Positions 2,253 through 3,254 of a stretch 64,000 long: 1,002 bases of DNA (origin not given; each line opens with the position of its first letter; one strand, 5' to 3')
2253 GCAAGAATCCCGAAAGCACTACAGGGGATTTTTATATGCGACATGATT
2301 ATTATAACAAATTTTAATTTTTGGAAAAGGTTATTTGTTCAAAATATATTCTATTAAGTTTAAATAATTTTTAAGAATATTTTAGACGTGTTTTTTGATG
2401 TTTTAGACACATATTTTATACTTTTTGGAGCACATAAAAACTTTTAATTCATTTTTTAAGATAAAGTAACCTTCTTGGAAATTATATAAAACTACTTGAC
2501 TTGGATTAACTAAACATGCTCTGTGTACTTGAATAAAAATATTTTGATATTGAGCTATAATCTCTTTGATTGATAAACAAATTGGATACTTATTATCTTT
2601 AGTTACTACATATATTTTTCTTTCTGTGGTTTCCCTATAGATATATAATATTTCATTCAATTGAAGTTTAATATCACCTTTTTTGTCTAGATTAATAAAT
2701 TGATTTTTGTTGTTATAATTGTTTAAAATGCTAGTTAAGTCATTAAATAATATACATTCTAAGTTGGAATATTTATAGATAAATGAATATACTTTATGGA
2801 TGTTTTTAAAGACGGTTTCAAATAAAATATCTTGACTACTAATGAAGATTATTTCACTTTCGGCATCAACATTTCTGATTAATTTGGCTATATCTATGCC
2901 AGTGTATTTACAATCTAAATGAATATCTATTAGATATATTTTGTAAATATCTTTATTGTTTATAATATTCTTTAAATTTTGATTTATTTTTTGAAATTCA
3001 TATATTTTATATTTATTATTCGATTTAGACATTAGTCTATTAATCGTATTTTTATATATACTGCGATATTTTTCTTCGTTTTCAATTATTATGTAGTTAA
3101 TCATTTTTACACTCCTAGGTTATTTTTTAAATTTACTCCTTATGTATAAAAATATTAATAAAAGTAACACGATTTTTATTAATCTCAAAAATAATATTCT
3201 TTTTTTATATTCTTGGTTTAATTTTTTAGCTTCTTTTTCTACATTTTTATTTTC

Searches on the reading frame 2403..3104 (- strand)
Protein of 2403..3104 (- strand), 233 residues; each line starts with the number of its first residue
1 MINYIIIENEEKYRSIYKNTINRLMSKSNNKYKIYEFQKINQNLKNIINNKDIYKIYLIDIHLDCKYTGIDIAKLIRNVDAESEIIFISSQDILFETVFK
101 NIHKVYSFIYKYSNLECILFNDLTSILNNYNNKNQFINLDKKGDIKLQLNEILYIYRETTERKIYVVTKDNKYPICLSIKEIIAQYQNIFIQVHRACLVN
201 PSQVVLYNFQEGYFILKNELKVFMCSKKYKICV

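Call 41: find_encoding_contigs(protein=window:2403-3104:-, flank=10000, max_places=3)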
Protein window:2403-3104:- (233 aa): 14 contigs read that carry it; 3 places shown.
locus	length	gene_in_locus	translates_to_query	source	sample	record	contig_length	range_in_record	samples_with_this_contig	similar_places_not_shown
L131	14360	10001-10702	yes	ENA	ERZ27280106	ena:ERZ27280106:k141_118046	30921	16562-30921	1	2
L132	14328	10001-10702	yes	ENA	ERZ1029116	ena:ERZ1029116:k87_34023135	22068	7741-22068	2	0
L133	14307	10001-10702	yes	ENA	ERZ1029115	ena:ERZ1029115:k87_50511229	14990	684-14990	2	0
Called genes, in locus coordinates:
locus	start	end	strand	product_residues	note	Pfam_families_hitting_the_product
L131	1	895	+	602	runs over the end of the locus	PF00009:GTP_EFTU, PF01926:MMR_HSR1, PF22042:EF-G_D2 (weak), PF03144:GTP_EFTU_D2, PF00679:EFG_C, PF21018:BipA_C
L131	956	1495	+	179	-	PF00210:Ferritin (faint), PF02915:Rubrerythrin, PF21349:RUBY_RBDX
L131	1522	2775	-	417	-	PF02388:FemAB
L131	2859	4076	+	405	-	PF03952:Enolase_N, PF00113:Enolase_C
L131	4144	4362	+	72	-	PF03840:SecG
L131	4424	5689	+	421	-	-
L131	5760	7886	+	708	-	PF22896:OB_RNR_1st (weak), PF08206:OB_RNB, PF17876:CSD2, PF00773:RNB, PF00575:S1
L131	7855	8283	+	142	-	PF01668:SmpB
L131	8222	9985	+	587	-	PF01425:Amidase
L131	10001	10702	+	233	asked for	PF00072:Response_reg (faint), PF04397:LytTR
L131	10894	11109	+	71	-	PF00313:CSD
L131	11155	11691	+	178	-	PF02482:Ribosomal_S30AE, PF16321:Ribosom_S30AE_C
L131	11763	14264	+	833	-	PF07517:SecA_DEAD, PF00270:DEAD (weak), PF01043:SecA_PP_bind, PF21090:P-loop_SecA, PF07516:SecA_SW, PF02810:SEC-C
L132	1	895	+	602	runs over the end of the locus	PF00009:GTP_EFTU, PF01926:MMR_HSR1, PF22042:EF-G_D2 (weak), PF03144:GTP_EFTU_D2, PF00679:EFG_C, PF21018:BipA_C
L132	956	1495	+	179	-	PF00210:Ferritin (faint), PF02915:Rubrerythrin, PF21349:RUBY_RBDX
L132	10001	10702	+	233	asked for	PF00072:Response_reg (faint), PF04397:LytTR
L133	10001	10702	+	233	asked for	PF00072:Response_reg (faint), PF04397:LytTR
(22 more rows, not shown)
